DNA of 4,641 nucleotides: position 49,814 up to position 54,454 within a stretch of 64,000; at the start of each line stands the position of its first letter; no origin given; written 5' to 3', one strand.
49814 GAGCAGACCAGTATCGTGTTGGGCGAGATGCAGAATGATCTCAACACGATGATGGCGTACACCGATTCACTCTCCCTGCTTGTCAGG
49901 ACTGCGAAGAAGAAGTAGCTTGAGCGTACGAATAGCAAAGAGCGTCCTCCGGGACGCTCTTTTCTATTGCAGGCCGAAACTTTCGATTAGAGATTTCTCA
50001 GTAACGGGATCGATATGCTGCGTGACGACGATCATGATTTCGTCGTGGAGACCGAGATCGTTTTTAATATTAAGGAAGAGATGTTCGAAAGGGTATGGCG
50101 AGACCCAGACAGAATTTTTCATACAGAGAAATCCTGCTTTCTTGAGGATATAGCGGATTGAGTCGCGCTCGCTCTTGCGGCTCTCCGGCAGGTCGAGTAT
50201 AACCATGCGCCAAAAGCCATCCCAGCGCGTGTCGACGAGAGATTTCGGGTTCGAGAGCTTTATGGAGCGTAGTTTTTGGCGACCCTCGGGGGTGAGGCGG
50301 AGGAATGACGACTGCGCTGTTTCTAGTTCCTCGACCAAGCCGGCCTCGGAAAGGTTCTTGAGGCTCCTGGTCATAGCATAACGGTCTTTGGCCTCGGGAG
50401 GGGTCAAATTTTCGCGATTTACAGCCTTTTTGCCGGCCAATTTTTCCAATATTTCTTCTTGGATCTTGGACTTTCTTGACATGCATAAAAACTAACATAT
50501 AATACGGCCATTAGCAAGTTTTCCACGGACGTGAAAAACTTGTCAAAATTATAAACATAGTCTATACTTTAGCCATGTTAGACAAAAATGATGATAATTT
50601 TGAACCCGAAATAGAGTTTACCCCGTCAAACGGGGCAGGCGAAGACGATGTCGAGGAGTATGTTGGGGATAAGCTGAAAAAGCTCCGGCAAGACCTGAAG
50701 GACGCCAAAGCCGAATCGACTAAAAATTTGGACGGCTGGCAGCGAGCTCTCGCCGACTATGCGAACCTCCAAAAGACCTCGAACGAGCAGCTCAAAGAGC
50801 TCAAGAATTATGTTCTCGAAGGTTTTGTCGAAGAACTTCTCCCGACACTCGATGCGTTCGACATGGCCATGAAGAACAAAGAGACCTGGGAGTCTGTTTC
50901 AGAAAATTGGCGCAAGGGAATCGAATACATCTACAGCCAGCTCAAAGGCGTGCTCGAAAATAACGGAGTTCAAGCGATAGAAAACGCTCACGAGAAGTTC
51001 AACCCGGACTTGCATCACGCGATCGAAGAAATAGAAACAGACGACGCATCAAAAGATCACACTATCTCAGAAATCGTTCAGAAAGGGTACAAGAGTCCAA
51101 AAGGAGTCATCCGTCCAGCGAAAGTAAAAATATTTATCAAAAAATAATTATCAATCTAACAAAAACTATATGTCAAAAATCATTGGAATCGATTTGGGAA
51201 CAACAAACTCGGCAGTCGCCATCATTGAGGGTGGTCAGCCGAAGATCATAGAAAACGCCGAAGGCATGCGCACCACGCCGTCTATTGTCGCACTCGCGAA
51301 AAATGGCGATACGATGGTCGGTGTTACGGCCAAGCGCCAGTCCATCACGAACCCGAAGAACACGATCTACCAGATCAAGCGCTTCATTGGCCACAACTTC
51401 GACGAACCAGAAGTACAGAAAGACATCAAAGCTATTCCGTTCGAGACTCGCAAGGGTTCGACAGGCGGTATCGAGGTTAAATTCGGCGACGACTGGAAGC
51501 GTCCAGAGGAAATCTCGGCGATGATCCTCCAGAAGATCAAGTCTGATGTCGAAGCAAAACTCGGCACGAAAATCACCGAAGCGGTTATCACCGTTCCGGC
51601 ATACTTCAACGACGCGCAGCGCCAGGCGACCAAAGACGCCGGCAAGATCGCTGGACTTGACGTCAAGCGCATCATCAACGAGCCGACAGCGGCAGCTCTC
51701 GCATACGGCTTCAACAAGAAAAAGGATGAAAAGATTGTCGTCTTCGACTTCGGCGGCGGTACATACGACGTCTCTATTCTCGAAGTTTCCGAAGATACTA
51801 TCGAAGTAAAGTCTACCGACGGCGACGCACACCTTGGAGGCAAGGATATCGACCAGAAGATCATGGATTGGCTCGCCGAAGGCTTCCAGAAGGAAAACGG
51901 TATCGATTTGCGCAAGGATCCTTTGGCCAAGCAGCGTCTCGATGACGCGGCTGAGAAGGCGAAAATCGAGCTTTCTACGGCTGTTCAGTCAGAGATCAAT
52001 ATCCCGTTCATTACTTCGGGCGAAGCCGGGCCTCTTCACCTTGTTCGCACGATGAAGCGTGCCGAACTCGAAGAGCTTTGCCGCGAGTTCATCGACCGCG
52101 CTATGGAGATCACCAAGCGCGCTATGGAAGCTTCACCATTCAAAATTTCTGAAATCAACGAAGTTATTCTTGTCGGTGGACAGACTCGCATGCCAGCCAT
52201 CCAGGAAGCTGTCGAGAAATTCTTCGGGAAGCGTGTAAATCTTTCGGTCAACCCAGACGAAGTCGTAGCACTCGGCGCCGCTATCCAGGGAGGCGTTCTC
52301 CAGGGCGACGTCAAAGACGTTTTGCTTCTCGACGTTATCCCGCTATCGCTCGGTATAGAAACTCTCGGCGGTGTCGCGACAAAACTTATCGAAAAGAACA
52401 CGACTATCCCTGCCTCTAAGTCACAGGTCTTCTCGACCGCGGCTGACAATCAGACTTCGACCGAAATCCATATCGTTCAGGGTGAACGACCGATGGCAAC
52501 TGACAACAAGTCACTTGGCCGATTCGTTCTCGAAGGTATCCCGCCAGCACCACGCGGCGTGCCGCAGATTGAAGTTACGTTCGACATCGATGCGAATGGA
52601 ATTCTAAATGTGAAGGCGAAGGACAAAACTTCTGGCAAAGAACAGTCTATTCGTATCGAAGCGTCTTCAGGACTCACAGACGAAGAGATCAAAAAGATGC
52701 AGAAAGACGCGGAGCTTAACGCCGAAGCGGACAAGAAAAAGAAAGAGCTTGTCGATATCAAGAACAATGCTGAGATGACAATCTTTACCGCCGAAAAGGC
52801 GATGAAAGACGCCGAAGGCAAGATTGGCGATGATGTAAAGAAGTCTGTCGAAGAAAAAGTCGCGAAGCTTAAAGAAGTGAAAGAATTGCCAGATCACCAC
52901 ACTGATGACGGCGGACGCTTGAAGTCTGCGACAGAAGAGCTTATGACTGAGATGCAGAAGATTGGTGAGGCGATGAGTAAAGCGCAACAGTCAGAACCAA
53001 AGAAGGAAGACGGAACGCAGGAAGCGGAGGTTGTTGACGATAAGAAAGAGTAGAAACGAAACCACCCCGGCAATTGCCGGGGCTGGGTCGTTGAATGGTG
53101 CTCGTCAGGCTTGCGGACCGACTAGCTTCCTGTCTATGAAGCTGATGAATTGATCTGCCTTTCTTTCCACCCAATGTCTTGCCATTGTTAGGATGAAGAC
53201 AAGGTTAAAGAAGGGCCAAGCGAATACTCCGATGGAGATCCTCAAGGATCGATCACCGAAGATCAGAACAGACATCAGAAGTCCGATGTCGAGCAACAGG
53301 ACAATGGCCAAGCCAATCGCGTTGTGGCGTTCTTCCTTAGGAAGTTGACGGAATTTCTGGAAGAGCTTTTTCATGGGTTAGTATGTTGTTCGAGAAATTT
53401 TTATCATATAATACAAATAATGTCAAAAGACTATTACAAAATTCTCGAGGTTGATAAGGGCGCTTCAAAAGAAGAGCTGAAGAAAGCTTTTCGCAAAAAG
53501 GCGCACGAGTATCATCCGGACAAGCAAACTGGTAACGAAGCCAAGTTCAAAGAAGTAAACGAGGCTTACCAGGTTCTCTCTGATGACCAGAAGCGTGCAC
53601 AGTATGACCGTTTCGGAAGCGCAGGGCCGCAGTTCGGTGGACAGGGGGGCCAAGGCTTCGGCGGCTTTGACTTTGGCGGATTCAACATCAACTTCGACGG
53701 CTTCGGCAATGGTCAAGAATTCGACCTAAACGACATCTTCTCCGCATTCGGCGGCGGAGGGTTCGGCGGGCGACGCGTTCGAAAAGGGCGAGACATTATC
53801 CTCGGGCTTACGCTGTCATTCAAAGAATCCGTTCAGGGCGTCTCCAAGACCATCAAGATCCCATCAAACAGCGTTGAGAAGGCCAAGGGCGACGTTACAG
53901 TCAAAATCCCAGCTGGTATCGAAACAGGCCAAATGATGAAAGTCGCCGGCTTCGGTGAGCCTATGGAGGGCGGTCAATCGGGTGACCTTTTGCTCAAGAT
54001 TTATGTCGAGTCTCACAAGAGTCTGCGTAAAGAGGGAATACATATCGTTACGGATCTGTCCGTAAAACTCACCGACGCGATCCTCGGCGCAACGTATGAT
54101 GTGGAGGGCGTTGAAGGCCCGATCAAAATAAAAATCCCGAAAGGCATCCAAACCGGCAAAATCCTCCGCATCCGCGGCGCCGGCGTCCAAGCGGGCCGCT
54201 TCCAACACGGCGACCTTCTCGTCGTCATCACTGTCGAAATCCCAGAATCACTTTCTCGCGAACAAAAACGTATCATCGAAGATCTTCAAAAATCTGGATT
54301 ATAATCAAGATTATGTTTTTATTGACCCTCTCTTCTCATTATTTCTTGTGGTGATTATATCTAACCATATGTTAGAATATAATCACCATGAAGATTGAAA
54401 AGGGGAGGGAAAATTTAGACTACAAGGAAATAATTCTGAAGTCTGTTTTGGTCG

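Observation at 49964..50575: A PaaX-like regulator sits in the position normally held by hrcA upstream of grpE-dnaK-dnaJ; an inverted repeat overlies the grpE -35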

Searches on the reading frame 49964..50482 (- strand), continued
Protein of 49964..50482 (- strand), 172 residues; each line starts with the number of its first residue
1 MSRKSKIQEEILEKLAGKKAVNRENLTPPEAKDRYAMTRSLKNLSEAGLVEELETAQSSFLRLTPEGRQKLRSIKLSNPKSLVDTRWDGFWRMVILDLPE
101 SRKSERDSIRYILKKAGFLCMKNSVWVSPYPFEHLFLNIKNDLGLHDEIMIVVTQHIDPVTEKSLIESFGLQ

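Call 40: fold_search(model_id=the predicted structure, library=pdb)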
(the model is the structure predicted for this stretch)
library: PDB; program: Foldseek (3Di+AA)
matches with E <= 10: 1411; with E <= 0.001: 6
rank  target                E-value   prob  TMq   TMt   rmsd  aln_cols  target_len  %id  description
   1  8a39_AP1              3.3e-05  1.00  0.39  0.24  13.1       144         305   19  Crystal Structure of PaaX from Escherichia coli W (released 2023-07-05)
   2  3l09_A                4.9e-04  1.00  0.32  0.24  13.4       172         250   13  Crystal structure of Putative transcriptional regulator (JANN_22DEC04_CONTIG27_REVISED_GENE3569) from Jannaschia sp. C (released 2010-01-12)
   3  3l09_C                6.6e-04  0.97  0.25  0.18  13.9       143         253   15  Crystal structure of Putative transcriptional regulator (JANN_22DEC04_CONTIG27_REVISED_GENE3569) from Jannaschia sp. C (released 2010-01-12)
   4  3l09_B                8.0e-04  0.99  0.34  0.25  13.4       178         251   13  Crystal structure of Putative transcriptional regulator (JANN_22DEC04_CONTIG27_REVISED_GENE3569) from Jannaschia sp. C (released 2010-01-12)
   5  3l09_D                8.5e-04  0.99  0.33  0.24  13.4       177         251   13  Crystal structure of Putative transcriptional regulator (JANN_22DEC04_CONTIG27_REVISED_GENE3569) from Jannaschia sp. C (released 2010-01-12)
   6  3kfw                  9.7e-04  1.00  0.35  0.27  12.2       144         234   18  Uncharacterized protein Rv0674 from Mycobacterium tuberculosis (released 2009-12-01)
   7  3f6v                  3.0e-03  1.00  0.32  0.51   3.6        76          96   25  Crystal structure of Possible transcriptional regulator for arsenical resistance (released 2008-11-25)
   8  7kfo                  3.6e-03  1.00  0.32  0.40  14.1       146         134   16  Crystal structure of the MarR family transcriptional regulator from Variovorax paradoxus bound to Indole 3 acetic acid (released 2021-11-10)
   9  3cjn                  4.1e-03  1.00  0.33  0.39  11.6       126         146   17  Crystal structure of transcriptional regulator, MarR family, from Silicibacter pomeroyi (released 2008-03-25)
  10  6fai_l                4.9e-03  1.00  0.40  0.26  11.6       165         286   13  Structure of a eukaryotic cytoplasmic pre-40S ribosomal subunit (released 2018-02-28)
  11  7krh                  5.2e-03  1.00  0.33  0.40  14.2       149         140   15  Crystal structure of the MarR family transcriptional regulator from Variovorax paradoxus with S28A and R46A mutations (released 2021-12-01)
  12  7kfq                  5.6e-03  1.00  0.33  0.39  14.2       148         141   16  Crystal structure of the MarR family transcriptional regulator from Variovorax paradoxus bound to 1H-Indole-3-Carboxylic (released 2021-11-10)
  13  3f3x                  6.7e-03  1.00  0.33  0.40  13.0       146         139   16  Crystal structure of the transcriptional regulator BldR from Sulfolobus Solfataricus (released 2009-05-05)
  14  7kjl                  7.2e-03  1.00  0.33  0.41  13.4       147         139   16  Crystal structure of the MarR family transcriptional regulator from Variovorax paradoxus bound to Salicylic acid (released 2021-12-01)
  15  7kk0                  7.6e-03  1.00  0.32  0.41  14.2       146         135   16  Crystal structure of the MarR family transcriptional regulator from Variovorax paradoxus bound to Catechol (released 2021-12-01)
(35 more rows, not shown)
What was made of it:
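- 49964..50482 (-): Regulator gene reg1. It encodes a 172-aa winged-helix plus Cas2-like (PaaX_M) protein without the PaaX C-terminal domain. Best PDB folds are PaaX 8a39, 3l09 and Rv0674 3kfw (call 40).
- The closest solved structures are the repressor PaaX and its relatives (call 40).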

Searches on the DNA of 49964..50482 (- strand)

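Call 68: search_rna_families(sources=[L022, L041, L046, L048, L071, L077, L001, L002, L012, L068], threshold=gathering)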
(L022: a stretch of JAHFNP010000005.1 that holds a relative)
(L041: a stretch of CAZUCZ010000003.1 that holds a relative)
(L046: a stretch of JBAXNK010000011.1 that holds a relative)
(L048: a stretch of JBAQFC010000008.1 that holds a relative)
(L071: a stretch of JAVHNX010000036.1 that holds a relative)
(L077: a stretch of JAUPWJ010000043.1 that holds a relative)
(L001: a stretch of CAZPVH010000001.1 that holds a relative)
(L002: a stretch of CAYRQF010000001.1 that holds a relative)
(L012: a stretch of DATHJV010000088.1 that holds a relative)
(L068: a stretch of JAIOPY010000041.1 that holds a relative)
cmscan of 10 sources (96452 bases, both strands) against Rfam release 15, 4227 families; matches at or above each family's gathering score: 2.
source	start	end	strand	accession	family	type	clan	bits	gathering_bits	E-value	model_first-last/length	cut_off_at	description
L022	1323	1406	+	RF00005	tRNA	Gene; tRNA;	CL00001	60.2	29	2.4e-10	1-71/71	no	tRNA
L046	4958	5026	-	RF00005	tRNA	Gene; tRNA;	CL00001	48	29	5.4e-07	1-71/71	no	tRNA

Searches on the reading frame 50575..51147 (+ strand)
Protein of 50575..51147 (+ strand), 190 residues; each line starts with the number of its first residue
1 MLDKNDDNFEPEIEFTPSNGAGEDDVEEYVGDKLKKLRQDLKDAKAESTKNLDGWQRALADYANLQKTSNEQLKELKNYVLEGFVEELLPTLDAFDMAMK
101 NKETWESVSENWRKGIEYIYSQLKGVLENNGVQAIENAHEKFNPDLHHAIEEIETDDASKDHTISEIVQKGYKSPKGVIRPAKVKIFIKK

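Call 4: search_protein_families(library=pfam, proteins=[window:50575-51147:+], max_evalue=0.1)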
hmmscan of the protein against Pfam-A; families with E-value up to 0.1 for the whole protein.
window:50575-51147:+ (190 aa): 3 families
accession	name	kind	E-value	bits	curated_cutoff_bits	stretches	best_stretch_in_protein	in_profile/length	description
PF01025.24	GrpE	-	1.1e-39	136.2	25.8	1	30-186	9-163/165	GrpE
PF07361.16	Cytochrom_B562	-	0.034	15.2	30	1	30-96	25-91/102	Cytochrome b562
PF07889.17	DUF1664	-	0.047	14.2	34.6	1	26-79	42-95/124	Protein of unknown function (DUF1664)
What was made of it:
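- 50575..51147 (+): grpE. PF01025 at 1.1e-39 (call 4).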

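Call 5: search_protein_families(library=ncbifam, proteins=[window:50575-51147:+], max_evalue=0.1)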
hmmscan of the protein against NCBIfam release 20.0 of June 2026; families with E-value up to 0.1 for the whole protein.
window:50575-51147:+ (190 aa): 28 families (the best 25 are shown)
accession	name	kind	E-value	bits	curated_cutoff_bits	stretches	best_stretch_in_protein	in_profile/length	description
NF010737.0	PRK14139.1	equivalog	1.1e-28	100.4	164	1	26-186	29-184/188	nucleotide exchange factor GrpE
NF010738.0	PRK14140.1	equivalog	5.3e-28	98.1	137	1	24-186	28-189/191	nucleotide exchange factor GrpE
NF010748.0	PRK14150.1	equivalog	3.2e-27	95.3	152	1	23-185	32-193/198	nucleotide exchange factor GrpE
NF010743.0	PRK14145.1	equivalog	1.9e-25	89.9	186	1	23-186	40-198/200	nucleotide exchange factor GrpE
NF010750.0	PRK14153.1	equivalog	5.2e-24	84.9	194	1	21-186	21-185/194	nucleotide exchange factor GrpE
NF010759.0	PRK14162.1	equivalog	1.6e-22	80.1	176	1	28-184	35-190/194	nucleotide exchange factor GrpE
NF010755.0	PRK14158.1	equivalog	3.4e-21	75.6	200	1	18-186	26-192/198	nucleotide exchange factor GrpE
NF010753.0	PRK14156.1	equivalog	2.4e-20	73.1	172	1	6-186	10-178/180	nucleotide exchange factor GrpE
NF010747.0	PRK14149.1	equivalog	4.3e-20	72.1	176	1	43-186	47-187/191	nucleotide exchange factor GrpE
NF010741.0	PRK14143.1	equivalog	8.1e-20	71.3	184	1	16-186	55-224/258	nucleotide exchange factor GrpE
NF010746.0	PRK14148.1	equivalog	1.5e-19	70.6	212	1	26-186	33-192/195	nucleotide exchange factor GrpE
NF010757.0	PRK14160.1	equivalog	2.1e-19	69.7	184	1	23-186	52-209/211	nucleotide exchange factor GrpE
NF010739.0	PRK14141.1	equivalog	5.4e-17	62.1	192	1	21-185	22-190/211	nucleotide exchange factor GrpE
NF007655.0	PRK10325.1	equivalog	7.4e-17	61.8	348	1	31-186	41-192/197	nucleotide exchange factor GrpE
NF010749.0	PRK14151.1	equivalog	8.9e-17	61.3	231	1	23-184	18-171/188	nucleotide exchange factor GrpE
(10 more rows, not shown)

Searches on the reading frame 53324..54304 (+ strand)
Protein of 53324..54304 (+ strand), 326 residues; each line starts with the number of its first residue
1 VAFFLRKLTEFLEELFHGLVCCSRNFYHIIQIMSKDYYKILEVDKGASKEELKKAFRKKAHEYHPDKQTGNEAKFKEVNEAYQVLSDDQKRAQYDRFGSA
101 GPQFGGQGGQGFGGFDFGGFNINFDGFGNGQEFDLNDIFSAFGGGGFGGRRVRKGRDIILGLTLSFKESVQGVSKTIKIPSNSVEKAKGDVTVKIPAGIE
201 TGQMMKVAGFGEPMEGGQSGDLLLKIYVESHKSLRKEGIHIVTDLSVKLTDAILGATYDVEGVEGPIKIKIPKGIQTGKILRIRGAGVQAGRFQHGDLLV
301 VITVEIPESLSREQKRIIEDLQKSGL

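Call 4: search_protein_families(library=pfam, proteins=[window:53324-54304:+], max_evalue=0.1)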
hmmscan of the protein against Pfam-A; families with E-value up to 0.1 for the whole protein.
window:53324-54304:+ (326 aa): 3 families
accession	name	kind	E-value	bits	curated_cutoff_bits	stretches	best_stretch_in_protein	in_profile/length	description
PF01556.23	DnaJ_C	-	3.3e-37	128.3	26.6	1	162-307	5-152/152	DnaJ C terminal domain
PF00226.36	DnaJ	-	3.8e-24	85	27.8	1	36-95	1-63/63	DnaJ domain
PF17352.7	MFS18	-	0.046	14.4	25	1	91-149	19-79/96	Male Flower Specific protein 18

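Call 5: search_protein_families(library=ncbifam, proteins=[window:53324-54304:+], max_evalue=0.1)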
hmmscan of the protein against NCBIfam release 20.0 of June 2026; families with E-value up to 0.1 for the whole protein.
window:53324-54304:+ (326 aa): 16 families
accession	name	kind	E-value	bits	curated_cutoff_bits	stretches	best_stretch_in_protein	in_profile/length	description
TIGR02349.1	DnaJ_bact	equivalog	1.6e-77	261.3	377.2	2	36-182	1-143/354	molecular chaperone DnaJ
NF008035.0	PRK10767.1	subfamily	5.2e-70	236.4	338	2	33-182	2-141/374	molecular chaperone DnaJ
NF010894.0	PRK14301.1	equivalog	2.8e-58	197.7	548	2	187-323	211-349/373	chaperone protein DnaJ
NF010892.0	PRK14299.1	equivalog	9.7e-58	195.7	392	1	34-321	3-283/291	chaperone protein DnaJ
NF010872.0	PRK14279.1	equivalog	3.5e-53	181.1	556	2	187-320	240-374/394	molecular chaperone DnaJ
NF010874.0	PRK14281.1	equivalog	2.8e-52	178.2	619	2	33-180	1-161/397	chaperone protein DnaJ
NF010871.0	PRK14278.1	equivalog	1.1e-50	172.6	502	2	33-180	1-137/378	molecular chaperone DnaJ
NF010885.0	PRK14292.1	equivalog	8e-50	169.9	585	2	35-166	2-123/371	chaperone protein DnaJ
NF007618.0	PRK10266.1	equivalog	2.1e-39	135.8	403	1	35-317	4-286/306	curved DNA-binding protein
NF037946.1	terminal_TopJ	equivalog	9.7e-34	117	300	2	35-134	5-101/810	terminal organelle assembly protein TopJ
TIGR03835.1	termin_org_DnaJ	equivalog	4.5e-24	84.9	512.25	2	35-101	2-70/871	terminal organelle assembly protein TopJ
NF050028.1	CldAdptActJ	equivalog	2.7e-08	34.2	150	1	36-94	3-69/93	cold adaptation protein ActJcold adaptation protein ActJ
NF006948.0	PRK09430.1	equivalog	5.2e-06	26.3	162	1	35-69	200-234/267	co-chaperone DjlA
TIGR00714.1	hscB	equivalog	0.0004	20.5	46.75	1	50-94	6-56/156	Fe-S protein assembly co-chaperone HscB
NF002935.0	PRK03578.1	equivalog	0.041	14.4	198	1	35-94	6-75/176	Fe-S protein assembly co-chaperone HscB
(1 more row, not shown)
